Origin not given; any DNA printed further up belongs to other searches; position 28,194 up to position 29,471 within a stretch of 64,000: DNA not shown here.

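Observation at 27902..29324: Nif11-like leader peptide followed by a divergent polyprenyl-synthase-fold enzyme: candidate ComX/ComQ-style prenylated peptide pair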

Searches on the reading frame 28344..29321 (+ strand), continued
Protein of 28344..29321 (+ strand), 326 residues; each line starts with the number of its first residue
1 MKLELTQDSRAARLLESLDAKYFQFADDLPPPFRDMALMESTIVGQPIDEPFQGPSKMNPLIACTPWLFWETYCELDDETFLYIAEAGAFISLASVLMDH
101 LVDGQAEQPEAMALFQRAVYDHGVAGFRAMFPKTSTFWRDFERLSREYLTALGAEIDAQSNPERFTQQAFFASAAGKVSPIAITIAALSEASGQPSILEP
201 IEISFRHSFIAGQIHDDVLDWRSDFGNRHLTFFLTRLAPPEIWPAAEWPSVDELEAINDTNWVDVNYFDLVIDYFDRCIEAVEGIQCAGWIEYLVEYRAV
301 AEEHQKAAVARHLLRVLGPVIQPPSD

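Call 51: search_protein_families(library=pfam, proteins=[P0132, P0141, P0140, P0115, P0179, P0183, P0229, P0221], max_evalue=0.01)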
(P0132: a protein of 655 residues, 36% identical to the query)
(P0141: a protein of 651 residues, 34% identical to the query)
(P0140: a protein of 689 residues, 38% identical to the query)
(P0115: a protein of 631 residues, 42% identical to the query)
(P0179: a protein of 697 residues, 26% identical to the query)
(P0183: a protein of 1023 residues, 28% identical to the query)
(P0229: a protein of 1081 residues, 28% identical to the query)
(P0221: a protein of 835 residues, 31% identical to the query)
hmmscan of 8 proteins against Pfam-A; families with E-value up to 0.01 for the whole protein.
P0132 (655 aa): 1 family
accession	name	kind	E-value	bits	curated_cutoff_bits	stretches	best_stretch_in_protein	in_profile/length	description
PF13243.12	SQHop_cyclase_C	-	1.9e-05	24.3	26.1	1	450-562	101-221/319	Squalene-hopene cyclase C-terminal domain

P0141 (651 aa): 0 families

P0140 (689 aa): 0 families

P0115 (631 aa): 0 families

P0179 (697 aa): 1 family
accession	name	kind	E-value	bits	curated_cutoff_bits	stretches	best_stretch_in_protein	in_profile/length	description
PF13243.12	SQHop_cyclase_C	-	2.3e-14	53.6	26.1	1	434-656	54-287/319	Squalene-hopene cyclase C-terminal domain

P0183 (1023 aa): 3 families
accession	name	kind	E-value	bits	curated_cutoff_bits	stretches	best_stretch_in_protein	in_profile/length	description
PF13243.12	SQHop_cyclase_C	-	6.7e-15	55.4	26.1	1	533-702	140-289/319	Squalene-hopene cyclase C-terminal domain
PF25594.1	GldB_lipo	-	1.8e-05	25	27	1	909-1005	181-284/309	Gliding motility protein GldB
PF07678.20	TED_complement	-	0.0051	16.4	22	0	639-746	77-182/312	A-macroglobulin TED domain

P0229 (1081 aa): 3 families
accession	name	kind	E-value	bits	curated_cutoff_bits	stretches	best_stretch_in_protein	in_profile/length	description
PF13243.12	SQHop_cyclase_C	-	6.9e-17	61.9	26.1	1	145-282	137-285/319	Squalene-hopene cyclase C-terminal domain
PF13249.12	SQHop_cyclase_N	-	4.3e-06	26.5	26.2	1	173-274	5-106/291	Squalene-hopene cyclase N-terminal domain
PF00432.27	Prenyltrans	-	0.0012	18.7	26.5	1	116-281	61-216/304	Prenyltransferase alpha-alpha toroid domain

P0221 (835 aa): 0 families

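Call 52: find_related_loci(query=A1, collection=genome_contigs, flank=5000)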
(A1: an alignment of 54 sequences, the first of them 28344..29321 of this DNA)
Query A1 (326 aa) in genome_contigs; peptide patterns used: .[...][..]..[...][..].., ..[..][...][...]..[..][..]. (x = any residue, [..] = any of these).
122 stretches matched a pattern; 27 encode a relative of the query (tblastn E <= 1e-3); 25 distinct loci.
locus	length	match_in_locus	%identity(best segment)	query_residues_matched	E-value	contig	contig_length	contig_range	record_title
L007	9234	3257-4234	77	1-326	6e-172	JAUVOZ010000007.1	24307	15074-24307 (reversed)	MAG: Anaerolineae bacterium isolate CSMAG_649 CSMAG_649_k141_1997041_length_24307_cov_12.1829, whole genome shotgun sequ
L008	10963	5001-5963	45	2-322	3e-97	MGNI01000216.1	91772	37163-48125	MAG: Chloroflexi bacterium RBG_16_48_8 RBG_16_scaffold_916, whole genome shotgun sequence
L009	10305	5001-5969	44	2-324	4e-92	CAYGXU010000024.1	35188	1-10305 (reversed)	MAG TPA_asm: uncultured Anaerolineaceae bacterium isolate ERP119294_co1_300 genome assembly, contig: NODE_1307_length_35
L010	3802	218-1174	44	3-321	2e-92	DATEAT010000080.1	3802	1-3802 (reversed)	MAG TPA_asm: Anaerolineales bacterium isolate SMAG_U8225 k141_2100574, whole genome shotgun sequence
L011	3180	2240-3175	45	6-317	6e-93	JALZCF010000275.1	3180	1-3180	MAG: Chloroflexota bacterium isolate NAM bin18 SC8792-94_k127_2704196, whole genome shotgun sequence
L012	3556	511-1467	44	3-321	3e-91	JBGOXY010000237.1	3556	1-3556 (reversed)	MAG: Anaerolineae bacterium isolate OBJ_0618_130150_56 k141_2537597_length_3556_cov_10.5818, whole genome shotgun sequen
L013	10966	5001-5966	44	2-323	1e-86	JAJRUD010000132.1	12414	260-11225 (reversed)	MAG: Chloroflexota bacterium isolate Dive96_bin10.148 k141_2435506, whole genome shotgun sequence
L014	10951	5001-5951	43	10-326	4e-86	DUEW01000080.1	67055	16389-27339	MAG TPA_asm: Anaerolineae bacterium isolate W167 Contig80, whole genome shotgun sequence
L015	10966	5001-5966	41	4-325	3e-82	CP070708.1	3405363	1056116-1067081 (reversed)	MAG: Anaerolineaceae bacterium isolate bin52 chromosome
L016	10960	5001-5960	50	2-321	1e-106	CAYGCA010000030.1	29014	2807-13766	MAG TPA_asm: uncultured Anaerolineaceae bacterium isolate ERP108616_co2_532 genome assembly, contig: NODE_2054_length_29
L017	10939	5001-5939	40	5-317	2e-79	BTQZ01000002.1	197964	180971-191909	MAG: Anaerolineae bacterium BMS9Abin28 DNA, NODE_2_length_197964, whole genome shotgun sequence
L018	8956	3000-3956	36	3-321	1e-73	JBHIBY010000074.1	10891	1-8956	MAG: Anaerolineales bacterium isolate FS_3_bin.17 NODE_501_length_10891_cov_7.933555, whole genome shotgun sequence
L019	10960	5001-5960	38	2-321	1e-73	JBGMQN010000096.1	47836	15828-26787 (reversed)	MAG: Anaerolineales bacterium isolate N04_S1C25542 S1CNODE_62_length_47836_cov_51.176953, whole genome shotgun sequence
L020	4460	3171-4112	39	8-321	2e-69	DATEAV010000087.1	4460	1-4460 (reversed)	MAG TPA_asm: Anaerolineales bacterium isolate SMAG_U8227 k141_281772, whole genome shotgun sequence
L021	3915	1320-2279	36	9-326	4e-62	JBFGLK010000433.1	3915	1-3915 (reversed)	MAG: Candidatus Promineifilaceae bacterium isolate Mix_sand03.2021.01.D.81 k141_2717287_length_3915_cov_8.0000, whole ge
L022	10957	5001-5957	41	2-325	4e-82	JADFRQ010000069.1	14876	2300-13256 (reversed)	MAG: Chloroflexota bacterium isolate B88T1L10 B88T1L10_NODE6096, whole genome shotgun sequence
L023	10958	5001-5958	45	3-321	7e-73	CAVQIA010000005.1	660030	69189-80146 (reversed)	MAG: uncultured Chloroflexia bacterium isolate MFD10007.bin.1.28 genome assembly, contig: contig_28364, whole genome sho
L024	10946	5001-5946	45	2-316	3e-50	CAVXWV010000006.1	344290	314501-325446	MAG: uncultured Chloroflexia bacterium isolate MFD04716.bin.2.163 genome assembly, contig: contig_24720, whole genome sh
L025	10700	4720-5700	43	2-325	1e-80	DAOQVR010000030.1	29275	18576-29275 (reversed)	MAG TPA_asm: Anaerolineae bacterium isolate AMR_MDS_1083 NODE_1877_length_29275_cov_24.892197, whole genome shotgun sequ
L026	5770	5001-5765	37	11-238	2e-35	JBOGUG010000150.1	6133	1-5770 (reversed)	MAG: Candidatus Promineifilaceae bacterium isolate M3-S_concoct.bin.207 k127_3288174, whole genome shotgun sequence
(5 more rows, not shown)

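Call 55: search_protein_families(library=pfam, proteins=[L008:2659-4644:+, L009:2442-4631:+, L013:2665-4674:+, L014:2641-4599:+, L016:2648-4639:+, L017:2673-4604:+, L018:699-2624:+, L019:2741-4669:+, L020:702-2714:+, L022:2412-4349:+], max_evalue=0.001)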
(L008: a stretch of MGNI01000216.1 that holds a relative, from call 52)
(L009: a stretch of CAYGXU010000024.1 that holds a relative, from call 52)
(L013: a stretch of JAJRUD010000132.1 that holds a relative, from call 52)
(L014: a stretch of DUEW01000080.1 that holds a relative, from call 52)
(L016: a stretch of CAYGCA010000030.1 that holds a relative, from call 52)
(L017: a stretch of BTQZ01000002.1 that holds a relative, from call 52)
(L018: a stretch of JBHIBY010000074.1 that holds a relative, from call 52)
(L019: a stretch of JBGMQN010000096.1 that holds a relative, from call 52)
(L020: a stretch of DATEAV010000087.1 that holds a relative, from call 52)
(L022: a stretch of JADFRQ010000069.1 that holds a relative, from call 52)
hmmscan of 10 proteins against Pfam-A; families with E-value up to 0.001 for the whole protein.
L008:2659-4644:+ (662 aa): 2 families
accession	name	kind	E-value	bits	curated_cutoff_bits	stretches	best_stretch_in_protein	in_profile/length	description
PF03704.23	BTAD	-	1.6e-13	51.7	22.1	1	114-229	27-143/146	Bacterial transcriptional activator domain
PF13646.12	HEAT_2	-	0.00019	22.1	27.7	1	312-376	24-86/88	HEAT repeats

L009:2442-4631:+ (730 aa): 2 families
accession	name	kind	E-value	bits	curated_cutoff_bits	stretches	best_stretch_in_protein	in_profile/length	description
PF03704.23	BTAD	-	7.7e-13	49.5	22.1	1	188-311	21-145/146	Bacterial transcriptional activator domain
PF13646.12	HEAT_2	-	1.8e-06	28.6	27.7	1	396-456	28-86/88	HEAT repeats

L013:2665-4674:+ (670 aa): 2 families
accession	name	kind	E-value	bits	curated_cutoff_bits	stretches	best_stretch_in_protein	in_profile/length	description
PF03704.23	BTAD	-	5.5e-12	46.7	22.1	1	101-226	17-143/146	Bacterial transcriptional activator domain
PF13646.12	HEAT_2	-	7.5e-06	26.6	27.7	1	320-390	3-71/88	HEAT repeats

L014:2641-4599:+ (653 aa): 2 families
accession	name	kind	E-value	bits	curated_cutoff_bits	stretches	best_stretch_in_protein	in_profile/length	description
PF03704.23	BTAD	-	5.3e-17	63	22.1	1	109-227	24-143/146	Bacterial transcriptional activator domain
PF13646.12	HEAT_2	-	1.8e-06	28.6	27.7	1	324-390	7-71/88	HEAT repeats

L016:2648-4639:+ (664 aa): 2 families
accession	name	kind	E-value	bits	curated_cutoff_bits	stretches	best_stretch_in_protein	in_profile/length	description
PF03704.23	BTAD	-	3e-12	47.6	22.1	1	110-227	25-143/146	Bacterial transcriptional activator domain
PF13646.12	HEAT_2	-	1.1e-06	29.3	27.7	1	316-375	29-87/88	HEAT repeats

L017:2673-4604:+ (644 aa): 3 families
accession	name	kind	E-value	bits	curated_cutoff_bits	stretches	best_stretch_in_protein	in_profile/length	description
PF03704.23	BTAD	-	1.2e-12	48.9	22.1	1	112-227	29-145/146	Bacterial transcriptional activator domain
PF13646.12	HEAT_2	-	1.5e-06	28.8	27.7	1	314-382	1-68/88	HEAT repeats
PF00486.34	Trans_reg_C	-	0.00035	21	26.2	1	27-77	11-60/77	Transcriptional regulatory protein, C terminal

L018:699-2624:+ (642 aa): 3 families
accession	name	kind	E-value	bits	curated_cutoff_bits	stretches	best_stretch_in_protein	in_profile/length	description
PF03704.23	BTAD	-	9.2e-13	49.2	22.1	1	106-227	23-145/146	Bacterial transcriptional activator domain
PF00486.34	Trans_reg_C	-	7.5e-05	23.2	26.2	1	27-77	11-60/77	Transcriptional regulatory protein, C terminal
PF13646.12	HEAT_2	-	8.9e-05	23.1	27.7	1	317-374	4-60/88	HEAT repeats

L019:2741-4669:+ (643 aa): 3 families
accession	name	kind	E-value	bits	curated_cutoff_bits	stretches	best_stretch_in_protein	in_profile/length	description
PF03704.23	BTAD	-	5.4e-13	50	22.1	1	106-227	23-145/146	Bacterial transcriptional activator domain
PF13646.12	HEAT_2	-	1.1e-06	29.3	27.7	1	317-384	4-69/88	HEAT repeats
PF00486.34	Trans_reg_C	-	0.00022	21.7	26.2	1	27-77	11-60/77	Transcriptional regulatory protein, C terminal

L020:702-2714:+ (671 aa): 2 families
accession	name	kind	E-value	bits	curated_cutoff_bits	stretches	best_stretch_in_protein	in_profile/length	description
PF03704.23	BTAD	-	4.8e-14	53.4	22.1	1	115-234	24-144/146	Bacterial transcriptional activator domain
PF13646.12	HEAT_2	-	1.3e-07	32.2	27.7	1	334-408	10-82/88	HEAT repeats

L022:2412-4349:+ (646 aa): 2 families
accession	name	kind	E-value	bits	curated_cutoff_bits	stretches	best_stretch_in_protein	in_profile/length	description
PF03704.23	BTAD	-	7.7e-15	56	22.1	1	107-226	23-143/146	Bacterial transcriptional activator domain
PF13646.12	HEAT_2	-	0.00086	20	27.7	0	319-375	32-86/88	HEAT repeats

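Call 56: search_protein_families(library=pfam, proteins=[L024:2576-4651:+, L026:2857-4632:+, L011:208-1737:+, L007:789-2762:+, L023:2664-3863:+, L023:3580-4629:+, L025:2-1897:+], max_evalue=0.001)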
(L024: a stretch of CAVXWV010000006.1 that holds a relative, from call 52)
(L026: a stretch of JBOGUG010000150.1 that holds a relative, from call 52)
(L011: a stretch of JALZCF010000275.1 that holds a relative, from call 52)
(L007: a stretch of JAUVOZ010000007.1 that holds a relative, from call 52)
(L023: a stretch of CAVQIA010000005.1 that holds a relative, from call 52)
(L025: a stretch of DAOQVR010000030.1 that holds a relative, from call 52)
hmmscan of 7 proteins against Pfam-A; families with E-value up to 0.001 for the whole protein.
L024:2576-4651:+ (692 aa): 2 families
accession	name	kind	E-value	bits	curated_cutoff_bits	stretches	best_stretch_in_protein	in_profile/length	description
PF00211.25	Guanylate_cyc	-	8.7e-10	38.9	21.9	1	74-222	6-155/183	Adenylate and Guanylate cyclase catalytic domain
PF13646.12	HEAT_2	-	0.00053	20.7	27.7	0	363-444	3-82/88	HEAT repeats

L026:2857-4632:+ (592 aa): 2 families
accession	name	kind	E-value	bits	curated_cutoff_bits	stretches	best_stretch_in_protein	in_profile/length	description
PF00069.31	Pkinase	-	6.8e-46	157.2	31.7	1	44-309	1-254/263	Protein kinase domain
PF07714.23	PK_Tyr_Ser-Thr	-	8.1e-28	97.9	23.1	1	46-308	3-250/258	Protein tyrosine and serine/threonine kinase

L011:208-1737:+ (510 aa): 1 family
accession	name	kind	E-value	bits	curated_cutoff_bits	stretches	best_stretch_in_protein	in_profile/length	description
PF00211.25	Guanylate_cyc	-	6.1e-09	36.2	21.9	1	5-161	5-171/183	Adenylate and Guanylate cyclase catalytic domain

L007:789-2762:+ (658 aa): 2 families
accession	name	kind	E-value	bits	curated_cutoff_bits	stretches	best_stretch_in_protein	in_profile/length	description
PF03704.23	BTAD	-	2.5e-12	47.8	22.1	1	114-231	25-143/146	Bacterial transcriptional activator domain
PF13646.12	HEAT_2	-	5.6e-07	30.2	27.7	1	330-402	7-77/88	HEAT repeats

L023:2664-3863:+ (400 aa): 1 family
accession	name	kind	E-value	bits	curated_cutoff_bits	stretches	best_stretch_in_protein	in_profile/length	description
PF03704.23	BTAD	-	5.2e-15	56.5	22.1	1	112-236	21-146/146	Bacterial transcriptional activator domain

L023:3580-4629:+ (350 aa): 1 family
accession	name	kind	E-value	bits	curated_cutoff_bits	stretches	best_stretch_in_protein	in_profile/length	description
PF13646.12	HEAT_2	-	0.00061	20.5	27.7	0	46-99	28-79/88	HEAT repeats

L025:2-1897:+ (632 aa): 7 families
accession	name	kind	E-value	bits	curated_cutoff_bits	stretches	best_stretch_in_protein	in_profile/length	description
PF22352.2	K319L-like_PKD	-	6.8e-95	311.6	27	6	173-254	1-84/84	K319L-like, PKD domain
PF18911.6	PKD_4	-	5.3e-50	167.8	27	5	166-254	1-85/85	PKD domain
PF21027.3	Sde0182_C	-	4.4e-33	114.2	27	1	184-207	1-24/83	Cellulose-binding protein Sde0182, C-terminal domain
PF17963.7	Big_9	-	3.9e-23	82.6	23.6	1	76-163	1-89/89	Bacterial Ig domain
PF02010.21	REJ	-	5.1e-19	68.6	25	1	232-295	57-127/452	REJ domain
PF00801.26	PKD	-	8.6e-08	32.5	23.5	0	358-431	11-79/80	PKD domain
PF01144.29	CoA_trans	-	0.00052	19.9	23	0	126-185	149-211/217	Coenzyme A transferase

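Call 66: find_encoding_contigs(protein=P0132, flank=5000, max_places=2)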
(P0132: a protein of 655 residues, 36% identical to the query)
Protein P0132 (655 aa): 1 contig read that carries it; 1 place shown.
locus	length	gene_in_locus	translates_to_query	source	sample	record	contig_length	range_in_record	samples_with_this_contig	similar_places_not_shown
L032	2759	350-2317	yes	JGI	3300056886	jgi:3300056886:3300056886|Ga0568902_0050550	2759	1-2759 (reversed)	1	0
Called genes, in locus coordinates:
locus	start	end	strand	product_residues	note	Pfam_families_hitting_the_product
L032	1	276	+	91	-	?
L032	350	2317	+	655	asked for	PF13243:SQHop_cyclase_C (faint)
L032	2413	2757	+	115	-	?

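Call 71: fold_search(model_id=the predicted structure, library=pdb)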
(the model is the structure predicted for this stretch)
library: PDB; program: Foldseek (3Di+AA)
matches with E <= 10: 399; with E <= 0.001: 19
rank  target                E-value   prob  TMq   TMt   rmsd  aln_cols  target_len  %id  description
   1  3nf2                  1.0e-04  1.00  0.60  0.58   5.8       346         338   16  Crystal structure of polyprenyl synthetase from Streptomyces coelicolor A3(2) (released 2010-08-04)
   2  4gp2_B                1.8e-04  1.00  0.63  0.62   5.7       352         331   15  Crystal structure of ISOPRENOID SYNTHASE A3MSH1 (TARGET EFI-501992) from pyrobaculum calidifontis complexed with DMAPP (released 2012-10-10)
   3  4jyx_B                2.0e-04  1.00  0.70  0.72   3.9       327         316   12  Crystal structure of polyprenyl synthase PATL_3739 (TARGET EFI-509195) FROM PSEUDOALTEROMONAS ATLANTICA, COMPLEX WITH  (released 2013-04-10)
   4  3wjo_B                2.7e-04  1.00  0.69  0.73   4.2       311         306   14  Crystal structure of Octaprenyl Pyrophosphate synthase from Escherichia coli with isopentenyl pyrophosphate (IPP) (released 2014-06-18)
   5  3wjn_B                3.4e-04  1.00  0.66  0.70   4.9       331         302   15  Crystal structure of Octaprenyl Pyrophosphate synthase from Escherichia coli with farnesyl S-thiol-pyrophosphate (FSPP (released 2014-06-18)
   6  4jxy                  3.6e-04  1.00  0.73  0.76   3.6       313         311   13  CRYSTAL STRUCTURE OF POLYPRENYL SYNTHASE PATL_3739 (TARGET EFI-509195) FROM Pseudoalteromonas atlantica (released 2013-04-17)
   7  3aqb_D                3.7e-04  1.00  0.69  0.69   4.4       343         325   13  M. luteus B-P 26 heterodimeric hexaprenyl diphosphate synthase in complex with magnesium (released 2010-11-10)
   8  3aqb_B                4.4e-04  1.00  0.68  0.69   4.6       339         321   12  M. luteus B-P 26 heterodimeric hexaprenyl diphosphate synthase in complex with magnesium (released 2010-11-10)
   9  4jyx_F                4.6e-04  1.00  0.65  0.68   5.2       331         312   14  Crystal structure of polyprenyl synthase PATL_3739 (TARGET EFI-509195) FROM PSEUDOALTEROMONAS ATLANTICA, COMPLEX WITH  (released 2013-04-10)
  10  4jyx_H                5.2e-04  1.00  0.69  0.71   4.0       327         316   12  Crystal structure of polyprenyl synthase PATL_3739 (TARGET EFI-509195) FROM PSEUDOALTEROMONAS ATLANTICA, COMPLEX WITH  (released 2013-04-10)
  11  4jyx_C                5.7e-04  1.00  0.66  0.69   5.3       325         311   13  Crystal structure of polyprenyl synthase PATL_3739 (TARGET EFI-509195) FROM PSEUDOALTEROMONAS ATLANTICA, COMPLEX WITH  (released 2013-04-10)
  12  3aq0_F                7.0e-04  1.00  0.58  0.61   4.3       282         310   16  Ligand-bound form of Arabidopsis medium/long-chain length prenyl pyrophosphate synthase (surface polar residue mutant) (released 2011-01-19)
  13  4lob                  7.3e-04  1.00  0.62  0.62   6.5       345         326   14  Crystal structure of polyprenyl diphosphate synthase A1S_2732 (Target EFI-509223) from Acinetobacter baumannii (released 2013-07-24)
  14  5ze6_A                8.0e-04  1.00  0.65  0.67   4.3       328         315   13  CRYSTAL STRUCTURE OF OCTAPRENYL PYROPHOSPHATE SYNTHASE FROM ESCHERICHIA COLI WITH BPH-981 (released 2019-02-27)
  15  3mzv_B                8.0e-04  1.00  0.65  0.65   4.9       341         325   14  Crystal structure of a decaprenyl diphosphate synthase from Rhodobacter capsulatus (released 2010-06-09)
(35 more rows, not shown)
